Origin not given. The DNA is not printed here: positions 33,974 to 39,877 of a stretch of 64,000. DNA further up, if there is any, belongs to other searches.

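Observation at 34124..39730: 1868-aa eukaryote-style single-chain carboxylase as the last gene of a bacterial lipid operon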

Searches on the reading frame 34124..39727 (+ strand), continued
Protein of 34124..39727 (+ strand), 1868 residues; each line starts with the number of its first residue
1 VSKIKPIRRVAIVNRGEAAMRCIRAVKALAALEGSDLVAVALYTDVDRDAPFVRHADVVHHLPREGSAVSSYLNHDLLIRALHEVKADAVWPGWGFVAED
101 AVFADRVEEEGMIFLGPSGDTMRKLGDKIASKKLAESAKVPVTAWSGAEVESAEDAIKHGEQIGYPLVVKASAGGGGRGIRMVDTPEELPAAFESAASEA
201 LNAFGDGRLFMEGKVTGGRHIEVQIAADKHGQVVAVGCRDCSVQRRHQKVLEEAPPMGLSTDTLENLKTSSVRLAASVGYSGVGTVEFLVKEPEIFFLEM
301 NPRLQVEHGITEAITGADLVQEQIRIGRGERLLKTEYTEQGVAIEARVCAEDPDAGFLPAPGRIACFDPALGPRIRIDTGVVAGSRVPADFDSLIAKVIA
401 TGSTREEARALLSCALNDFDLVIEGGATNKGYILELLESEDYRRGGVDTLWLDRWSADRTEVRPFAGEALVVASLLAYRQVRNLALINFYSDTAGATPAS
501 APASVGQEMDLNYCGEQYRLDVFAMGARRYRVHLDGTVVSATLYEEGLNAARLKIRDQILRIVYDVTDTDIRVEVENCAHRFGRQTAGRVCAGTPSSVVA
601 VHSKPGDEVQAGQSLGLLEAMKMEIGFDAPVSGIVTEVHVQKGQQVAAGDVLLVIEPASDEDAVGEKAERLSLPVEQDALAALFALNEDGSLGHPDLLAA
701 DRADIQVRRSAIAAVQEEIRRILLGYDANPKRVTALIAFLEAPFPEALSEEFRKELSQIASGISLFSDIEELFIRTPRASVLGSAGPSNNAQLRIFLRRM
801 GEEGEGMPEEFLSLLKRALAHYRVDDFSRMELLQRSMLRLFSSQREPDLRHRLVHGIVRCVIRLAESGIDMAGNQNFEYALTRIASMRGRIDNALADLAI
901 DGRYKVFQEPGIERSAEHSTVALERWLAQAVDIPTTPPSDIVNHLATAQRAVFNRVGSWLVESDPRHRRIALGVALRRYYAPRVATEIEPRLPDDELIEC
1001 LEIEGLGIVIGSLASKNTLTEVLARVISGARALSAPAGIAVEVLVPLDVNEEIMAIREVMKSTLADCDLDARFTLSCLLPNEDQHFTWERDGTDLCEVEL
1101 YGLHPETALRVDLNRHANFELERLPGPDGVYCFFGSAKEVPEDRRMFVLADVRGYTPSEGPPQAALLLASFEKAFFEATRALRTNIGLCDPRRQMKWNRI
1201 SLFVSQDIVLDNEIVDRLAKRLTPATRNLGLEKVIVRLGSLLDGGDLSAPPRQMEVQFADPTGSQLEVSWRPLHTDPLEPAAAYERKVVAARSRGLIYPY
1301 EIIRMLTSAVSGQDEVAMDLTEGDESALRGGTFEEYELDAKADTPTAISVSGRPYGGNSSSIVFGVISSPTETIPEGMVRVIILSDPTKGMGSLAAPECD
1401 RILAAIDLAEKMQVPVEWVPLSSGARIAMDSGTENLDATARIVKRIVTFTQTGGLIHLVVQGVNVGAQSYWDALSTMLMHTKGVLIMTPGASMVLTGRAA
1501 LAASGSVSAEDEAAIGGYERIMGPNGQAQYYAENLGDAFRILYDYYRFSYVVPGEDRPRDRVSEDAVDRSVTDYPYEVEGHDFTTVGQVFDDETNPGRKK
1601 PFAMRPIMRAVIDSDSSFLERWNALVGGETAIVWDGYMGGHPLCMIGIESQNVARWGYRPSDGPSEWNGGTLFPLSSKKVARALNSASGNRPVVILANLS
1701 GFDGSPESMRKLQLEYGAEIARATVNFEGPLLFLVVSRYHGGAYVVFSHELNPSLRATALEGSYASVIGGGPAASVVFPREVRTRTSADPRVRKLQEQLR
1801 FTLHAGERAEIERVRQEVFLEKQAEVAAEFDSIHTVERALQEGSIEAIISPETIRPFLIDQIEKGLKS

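Call 11: find_homologous_proteins(query=window:34124-39727:+, max_evalue=1e-50)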
Query window:34124-39727:+ (1868 aa): 7805 proteins with E <= 1e-50 among 8000 candidates; the best 120 are listed.
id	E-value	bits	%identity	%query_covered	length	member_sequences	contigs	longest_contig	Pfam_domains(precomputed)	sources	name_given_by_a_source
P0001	0.0e+0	2487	62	100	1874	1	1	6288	PF25973.1,PF01039.28,PF02786.23,PF00364.29,PF00289.29,PF02222.28,PF25919.1,PF25917.1,PF07478.19,PF02785.26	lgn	-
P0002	0.0e+0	2447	61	100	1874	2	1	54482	PF25973.1,PF01039.28,PF02786.23,PF00364.29,PF00289.29,PF02222.28,PF25917.1,PF07478.19,PF02785.26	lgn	-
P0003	0.0e+0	2372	60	99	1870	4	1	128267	PF25973.1,PF01039.28,PF02786.23,PF00364.29,PF00289.29,PF02222.28,PF02655.20,PF25919.1,PF25917.1,PF07478.19,PF02785.26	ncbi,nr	ncbi:MAG: ATP-grasp domain-containing protein [Deltaproteobacteria bacterium]|nr:ATP-grasp domain-co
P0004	0.0e+0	2352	59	100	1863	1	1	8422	PF01039.28,PF02786.23,PF00364.29,PF00289.29,PF02222.28,PF02655.20,PF25917.1,PF07478.19,PF02785.26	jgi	jgi:acetyl/propionyl-CoA carboxylase alpha subunit/acetyl-CoA carboxylase carboxyltransferase compon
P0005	0.0e+0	2350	59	100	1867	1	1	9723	PF25973.1,PF01039.28,PF08326.18,PF00289.29,PF02222.28,PF02655.20,PF25919.1,PF25917.1,PF07478.19,PF02785.26,PF02786.23,PF00364.29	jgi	jgi:acetyl/propionyl-CoA carboxylase alpha subunit/acetyl-CoA carboxylase carboxyltransferase compon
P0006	0.0e+0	2338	58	100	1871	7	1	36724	PF01039.28,PF02786.23,PF00364.29,PF00289.29,PF02222.28,PF02655.20,PF25917.1,PF07478.19,PF02785.26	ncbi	ncbi:MAG: carboxyl transferase domain-containing protein [Polyangiaceae bacterium]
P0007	0.0e+0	2331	59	100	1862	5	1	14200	PF01039.28,PF02786.23,PF00364.29,PF00289.29,PF02222.28,PF07478.19,PF02785.26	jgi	jgi:acetyl/propionyl-CoA carboxylase alpha subunit/acetyl-CoA carboxylase carboxyltransferase compon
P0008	0.0e+0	2330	57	100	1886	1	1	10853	PF25973.1,PF01039.28,PF02786.23,PF00364.29,PF08326.18,PF00289.29,PF02222.28,PF02655.20,PF25917.1,PF07478.19,PF02785.26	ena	-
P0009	0.0e+0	2329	58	100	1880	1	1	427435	PF25973.1,PF01039.28,PF02786.23,PF00364.29,PF08326.18,PF00289.29,PF02222.28,PF02655.20,PF25917.1,PF07478.19,PF02785.26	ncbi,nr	ncbi:ATP-grasp domain-containing protein [Myxococcota bacterium]|nr:ATP-grasp domain-containing prot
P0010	0.0e+0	2325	58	100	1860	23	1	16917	PF25973.1,PF01039.28,PF08326.18,PF00289.29,PF02222.28,PF02655.20,PF25919.1,PF25917.1,PF07478.19,PF02785.26,PF02786.23,PF00364.29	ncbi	-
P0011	0.0e+0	2325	58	100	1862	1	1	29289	PF25973.1,PF01039.28,PF02786.23,PF00364.29,PF00289.29,PF02222.28,PF25919.1,PF25917.1,PF07478.19,PF02785.26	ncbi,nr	ncbi:MAG TPA: biotin carboxylase N-terminal domain-containing protein [Polyangiaceae bacterium]|nr:b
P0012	0.0e+0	2320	59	100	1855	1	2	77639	PF25973.1,PF01039.28,PF02786.23,PF00364.29,PF00289.29,PF02222.28,PF25917.1,PF07478.19,PF02785.26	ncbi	-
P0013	0.0e+0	2320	59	100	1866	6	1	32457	PF01039.28,PF02786.23,PF00364.29,PF08326.18,PF00289.29,PF02222.28,PF25919.1,PF07478.19,PF02785.26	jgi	-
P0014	0.0e+0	2313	58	100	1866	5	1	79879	PF01039.28,PF02786.23,PF00364.29,PF00289.29,PF02222.28,PF25919.1,PF25917.1,PF07478.19,PF02785.26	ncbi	-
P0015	0.0e+0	2311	58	99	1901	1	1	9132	PF25973.1,PF01039.28,PF02786.23,PF00364.29,PF08326.18,PF00289.29,PF02222.28,PF02655.20,PF25919.1,PF07478.19,PF02785.26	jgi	jgi:acetyl/propionyl-CoA carboxylase alpha subunit/acetyl-CoA carboxylase carboxyltransferase compon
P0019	0.0e+0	2303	58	100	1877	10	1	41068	PF25973.1,PF01039.28,PF02786.23,PF00364.29,PF08326.18,PF00289.29,PF02222.28,PF25919.1,PF25917.1,PF07478.19,PF02785.26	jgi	-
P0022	0.0e+0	2299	58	99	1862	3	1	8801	PF01039.28,PF02786.23,PF00364.29,PF08326.18,PF00289.29,PF02222.28,PF25919.1,PF25917.1,PF07478.19,PF02785.26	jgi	jgi:acetyl/propionyl-CoA carboxylase alpha subunit/acetyl-CoA carboxylase carboxyltransferase compon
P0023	0.0e+0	2297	58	100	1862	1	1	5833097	PF25973.1,PF01039.28,PF02786.23,PF00364.29,PF00289.29,PF02222.28,PF02655.20,PF25919.1,PF25917.1,PF07478.19,PF02785.26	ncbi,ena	-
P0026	0.0e+0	2291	58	100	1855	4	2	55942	PF25973.1,PF01039.28,PF02786.23,PF00364.29,PF00289.29,PF02222.28,PF02655.20,PF25919.1,PF25917.1,PF07478.19,PF02785.26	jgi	-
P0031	0.0e+0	2288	57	100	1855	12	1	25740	PF25973.1,PF01039.28,PF02786.23,PF00364.29,PF00289.29,PF02222.28,PF25917.1,PF07478.19,PF02785.26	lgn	-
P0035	0.0e+0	2286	58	100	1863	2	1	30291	PF25973.1,PF01039.28,PF08326.18,PF00289.29,PF02222.28,PF02655.20,PF25919.1,PF25917.1,PF07478.19,PF02785.26,PF02786.23,PF00364.29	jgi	jgi:acetyl/propionyl-CoA carboxylase alpha subunit/acetyl-CoA carboxylase carboxyltransferase compon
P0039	0.0e+0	2284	58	100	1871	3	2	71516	PF25973.1,PF01039.28,PF08326.18,PF00289.29,PF02222.28,PF02655.20,PF25919.1,PF25917.1,PF07478.19,PF02785.26,PF02786.23,PF00364.29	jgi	jgi:acetyl/propionyl-CoA carboxylase alpha subunit/acetyl-CoA carboxylase carboxyltransferase compon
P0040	0.0e+0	2284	57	100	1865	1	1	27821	PF25973.1,PF01039.28,PF02786.23,PF00364.29,PF08326.18,PF00289.29,PF02222.28,PF25919.1,PF07478.19,PF02785.26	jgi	jgi:acetyl/propionyl-CoA carboxylase alpha subunit/acetyl-CoA carboxylase carboxyltransferase compon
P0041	0.0e+0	2283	57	100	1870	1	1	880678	PF01039.28,PF02786.23,PF00364.29,PF08326.18,PF00289.29,PF02222.28,PF25917.1,PF07478.19,PF02785.26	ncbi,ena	-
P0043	0.0e+0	2283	58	100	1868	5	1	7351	PF25973.1,PF01039.28,PF02786.23,PF00364.29,PF08326.18,PF00289.29,PF02222.28,PF25917.1,PF07478.19,PF02785.26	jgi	-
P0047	0.0e+0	2279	58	100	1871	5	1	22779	PF25973.1,PF01039.28,PF08326.18,PF00289.29,PF02222.28,PF02655.20,PF25919.1,PF25917.1,PF07478.19,PF02785.26,PF02786.23,PF00364.29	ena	-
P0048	0.0e+0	2278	58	100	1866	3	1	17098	PF01039.28,PF02786.23,PF00364.29,PF08326.18,PF00289.29,PF02222.28,PF25919.1,PF07478.19,PF02785.26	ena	-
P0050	0.0e+0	2277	58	99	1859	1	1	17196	PF01039.28,PF02786.23,PF00364.29,PF08326.18,PF00289.29,PF02222.28,PF25919.1,PF07478.19,PF02785.26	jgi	-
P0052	0.0e+0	2276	58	99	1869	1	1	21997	PF01039.28,PF02786.23,PF00364.29,PF08326.18,PF00289.29,PF02222.28,PF25919.1,PF25917.1,PF07478.19,PF02785.26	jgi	-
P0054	0.0e+0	2275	58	99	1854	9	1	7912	PF25973.1,PF01039.28,PF02786.23,PF00364.29,PF08326.18,PF00289.29,PF02222.28,PF25919.1,PF25917.1,PF07478.19,PF02785.26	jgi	-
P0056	0.0e+0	2273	58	100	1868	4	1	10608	PF25973.1,PF01039.28,PF02786.23,PF00364.29,PF08326.18,PF00289.29,PF02222.28,PF25919.1,PF25917.1,PF07478.19,PF02785.26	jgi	jgi:acetyl/propionyl-CoA carboxylase alpha subunit/acetyl-CoA carboxylase carboxyltransferase compon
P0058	0.0e+0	2271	57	100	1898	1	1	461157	PF01039.28,PF02786.23,PF00364.29,PF00289.29,PF02222.28,PF02655.20,PF07478.19,PF02785.26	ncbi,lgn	ncbi:MAG: carboxyl transferase domain-containing protein [Myxococcota bacterium]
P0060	0.0e+0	2266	58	100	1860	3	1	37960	PF25973.1,PF01039.28,PF02786.23,PF00364.29,PF08326.18,PF00289.29,PF02222.28,PF25919.1,PF25917.1,PF07478.19,PF02785.26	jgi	-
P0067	0.0e+0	2263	58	100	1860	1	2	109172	PF25973.1,PF01039.28,PF02786.23,PF00364.29,PF08326.18,PF00289.29,PF02222.28,PF07478.19,PF02785.26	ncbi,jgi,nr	ncbi:MAG: ATP-grasp domain-containing protein [Deltaproteobacteria bacterium]|nr:ATP-grasp domain-co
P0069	0.0e+0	2262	58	100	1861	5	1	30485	PF25973.1,PF01039.28,PF02786.23,PF00364.29,PF08326.18,PF00289.29,PF02222.28,PF25917.1,PF02785.26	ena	-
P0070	0.0e+0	2262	58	100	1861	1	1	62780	PF25973.1,PF01039.28,PF02786.23,PF00364.29,PF08326.18,PF00289.29,PF02222.28,PF25919.1,PF25917.1,PF07478.19,PF02785.26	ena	-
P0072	0.0e+0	2261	57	100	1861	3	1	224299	PF25973.1,PF01039.28,PF02786.23,PF00364.29,PF08326.18,PF00289.29,PF02222.28,PF02655.20,PF07478.19,PF02785.26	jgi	-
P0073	0.0e+0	2261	57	99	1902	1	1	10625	PF01039.28,PF02786.23,PF00364.29,PF08326.18,PF00289.29,PF02222.28,PF25919.1,PF25917.1,PF07478.19,PF02785.26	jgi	jgi:acetyl/propionyl-CoA carboxylase alpha subunit/acetyl-CoA carboxylase carboxyltransferase compon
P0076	0.0e+0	2259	58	100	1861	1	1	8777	PF25973.1,PF01039.28,PF08326.18,PF00289.29,PF02222.28,PF02655.20,PF25919.1,PF25917.1,PF07478.19,PF02785.26,PF02786.23,PF00364.29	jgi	jgi:acetyl/propionyl-CoA carboxylase alpha subunit/acetyl-CoA carboxylase carboxyltransferase compon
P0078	0.0e+0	2257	57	100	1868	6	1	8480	PF25973.1,PF01039.28,PF02786.23,PF00364.29,PF08326.18,PF00289.29,PF02222.28,PF25919.1,PF07478.19,PF02785.26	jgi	jgi:acetyl/propionyl-CoA carboxylase alpha subunit/acetyl-CoA carboxylase carboxyltransferase compon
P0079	0.0e+0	2256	58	100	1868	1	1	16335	PF25973.1,PF01039.28,PF02786.23,PF00364.29,PF08326.18,PF00289.29,PF02222.28,PF25919.1,PF25917.1,PF07478.19,PF02785.26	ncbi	-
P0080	0.0e+0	2256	58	99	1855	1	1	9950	PF01039.28,PF02786.23,PF00364.29,PF00289.29,PF02222.28,PF02655.20,PF25917.1,PF07478.19,PF02785.26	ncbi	-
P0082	0.0e+0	2254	57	100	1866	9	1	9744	PF25973.1,PF01039.28,PF08326.18,PF00289.29,PF02222.28,PF02655.20,PF25919.1,PF25917.1,PF07478.19,PF02785.26,PF02786.23,PF00364.29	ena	-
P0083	0.0e+0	2253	58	100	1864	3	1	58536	PF01039.28,PF02786.23,PF00364.29,PF08326.18,PF00289.29,PF02222.28,PF02655.20,PF25919.1,PF07478.19,PF02785.26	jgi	jgi:acetyl/propionyl-CoA carboxylase alpha subunit/acetyl-CoA carboxylase carboxyltransferase compon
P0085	0.0e+0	2253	58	100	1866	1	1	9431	PF01039.28,PF02786.23,PF00364.29,PF08326.18,PF00289.29,PF02222.28,PF02655.20,PF25919.1,PF25917.1,PF07478.19,PF02785.26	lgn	-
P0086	0.0e+0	2252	57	99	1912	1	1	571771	PF01039.28,PF02786.23,PF00364.29,PF00289.29,PF02222.28,PF02655.20,PF25919.1,PF25917.1,PF07478.19,PF02785.26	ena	-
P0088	0.0e+0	2252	57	100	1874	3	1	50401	PF25973.1,PF01039.28,PF02786.23,PF00364.29,PF08326.18,PF00289.29,PF02222.28,PF25919.1,PF25917.1,PF07478.19,PF02785.26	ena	-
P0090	0.0e+0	2252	58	100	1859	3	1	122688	PF25973.1,PF01039.28,PF02786.23,PF00364.29,PF08326.18,PF00289.29,PF02222.28,PF02655.20,PF25917.1,PF07478.19,PF02785.26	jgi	jgi:acetyl/propionyl-CoA carboxylase alpha subunit/acetyl-CoA carboxylase carboxyltransferase compon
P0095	0.0e+0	2250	58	99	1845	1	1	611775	PF25973.1,PF01039.28,PF08326.18,PF00289.29,PF02222.28,PF02655.20,PF25919.1,PF25917.1,PF07478.19,PF02785.26,PF02786.23,PF00364.29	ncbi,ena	-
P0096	0.0e+0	2249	57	100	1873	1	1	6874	PF25973.1,PF01039.28,PF02786.23,PF00364.29,PF08326.18,PF00289.29,PF02222.28,PF25919.1,PF07478.19,PF02785.26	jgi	jgi:acetyl/propionyl-CoA carboxylase alpha subunit/acetyl-CoA carboxylase carboxyltransferase compon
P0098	0.0e+0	2248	58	100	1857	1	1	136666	PF25973.1,PF01039.28,PF02786.23,PF00364.29,PF08326.18,PF00289.29,PF02222.28,PF25919.1,PF25917.1,PF07478.19,PF02785.26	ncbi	-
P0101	0.0e+0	2247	57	100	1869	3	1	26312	PF25973.1,PF01039.28,PF02786.23,PF00364.29,PF08326.18,PF00289.29,PF02222.28,PF25919.1,PF25917.1,PF07478.19,PF02785.26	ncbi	-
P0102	0.0e+0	2247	57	100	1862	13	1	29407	PF25973.1,PF01039.28,PF02786.23,PF00364.29,PF08326.18,PF00289.29,PF02222.28,PF02655.20,PF25919.1,PF02785.26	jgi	-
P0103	0.0e+0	2247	58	100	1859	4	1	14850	PF25973.1,PF01039.28,PF02786.23,PF00364.29,PF08326.18,PF00289.29,PF02222.28,PF02655.20,PF25917.1,PF07478.19,PF02785.26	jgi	jgi:acetyl/propionyl-CoA carboxylase alpha subunit/acetyl-CoA carboxylase carboxyltransferase compon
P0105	0.0e+0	2246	56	100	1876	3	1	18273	PF01039.28,PF02786.23,PF00364.29,PF08326.18,PF00289.29,PF02222.28,PF25919.1,PF02785.26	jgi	jgi:acetyl/propionyl-CoA carboxylase alpha subunit/acetyl-CoA carboxylase carboxyltransferase compon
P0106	0.0e+0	2243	58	99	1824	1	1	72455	PF01039.28,PF02786.23,PF00364.29,PF00289.29,PF02222.28,PF02785.26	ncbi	-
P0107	0.0e+0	2242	56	100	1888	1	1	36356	PF25973.1,PF01039.28,PF02786.23,PF00364.29,PF08326.18,PF00289.29,PF02222.28,PF25919.1,PF25917.1,PF07478.19,PF02785.26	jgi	jgi:acetyl/propionyl-CoA carboxylase alpha subunit/acetyl-CoA carboxylase carboxyltransferase compon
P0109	0.0e+0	2241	57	99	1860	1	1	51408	PF25973.1,PF01039.28,PF02786.23,PF00364.29,PF08326.18,PF00289.29,PF02222.28,PF25919.1,PF25917.1,PF07478.19,PF02785.26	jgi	jgi:acetyl/propionyl-CoA carboxylase alpha subunit/acetyl-CoA carboxylase carboxyltransferase compon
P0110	0.0e+0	2241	57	99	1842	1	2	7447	PF25973.1,PF01039.28,PF02786.23,PF00364.29,PF08326.18,PF00289.29,PF02222.28,PF02655.20,PF25919.1,PF07478.19,PF02785.26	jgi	-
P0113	0.0e+0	2239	58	99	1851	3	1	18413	PF25973.1,PF01039.28,PF02786.23,PF00364.29,PF08326.18,PF00289.29,PF02222.28,PF25919.1,PF25917.1,PF07478.19,PF02785.26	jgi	jgi:acetyl/propionyl-CoA carboxylase alpha subunit/acetyl-CoA carboxylase carboxyltransferase compon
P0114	0.0e+0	2239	57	100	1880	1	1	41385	PF01039.28,PF02786.23,PF00364.29,PF08326.18,PF00289.29,PF02222.28,PF07478.19,PF02785.26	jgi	jgi:acetyl/propionyl-CoA carboxylase alpha subunit/acetyl-CoA carboxylase carboxyltransferase compon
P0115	0.0e+0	2238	57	100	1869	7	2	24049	PF25973.1,PF13375.13,PF01039.28,PF08326.18,PF00289.29,PF02222.28,PF02655.20,PF25919.1,PF25917.1,PF07478.19,PF02785.26,PF02786.23,PF00364.29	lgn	-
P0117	0.0e+0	2238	57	100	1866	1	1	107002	PF25973.1,PF01039.28,PF08326.18,PF00289.29,PF02222.28,PF02655.20,PF25919.1,PF25917.1,PF07478.19,PF02785.26,PF02786.23,PF00364.29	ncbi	-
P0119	0.0e+0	2235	58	100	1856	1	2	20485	PF25973.1,PF01039.28,PF02786.23,PF00364.29,PF08326.18,PF00289.29,PF02222.28,PF25919.1,PF25917.1,PF07478.19,PF02785.26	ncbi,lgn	-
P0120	0.0e+0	2235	58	100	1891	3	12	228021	PF25973.1,PF01039.28,PF02786.23,PF00364.29,PF08326.18,PF00289.29,PF02222.28,PF02655.20,PF25917.1,PF07478.19,PF02785.26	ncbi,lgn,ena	-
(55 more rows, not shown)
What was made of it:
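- On Eukaryote-type homomeric multidomain ACC (Livieri 'group V': eukaryotic ACC plus bacterial SACE_4237-like): Full-length collinear homologues (call 11).
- On Pfam PF08326 ACC_central: Many database homologues carry a precomputed PF08326 hit (call 11).
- Checked: More than 120 database clusters match collinearly over 99-100% of the length, at 56-62% identity and 1824-1912 aa (call 11).
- More than 120 independent full-length collinear homologues come from different assemblies (call 11).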
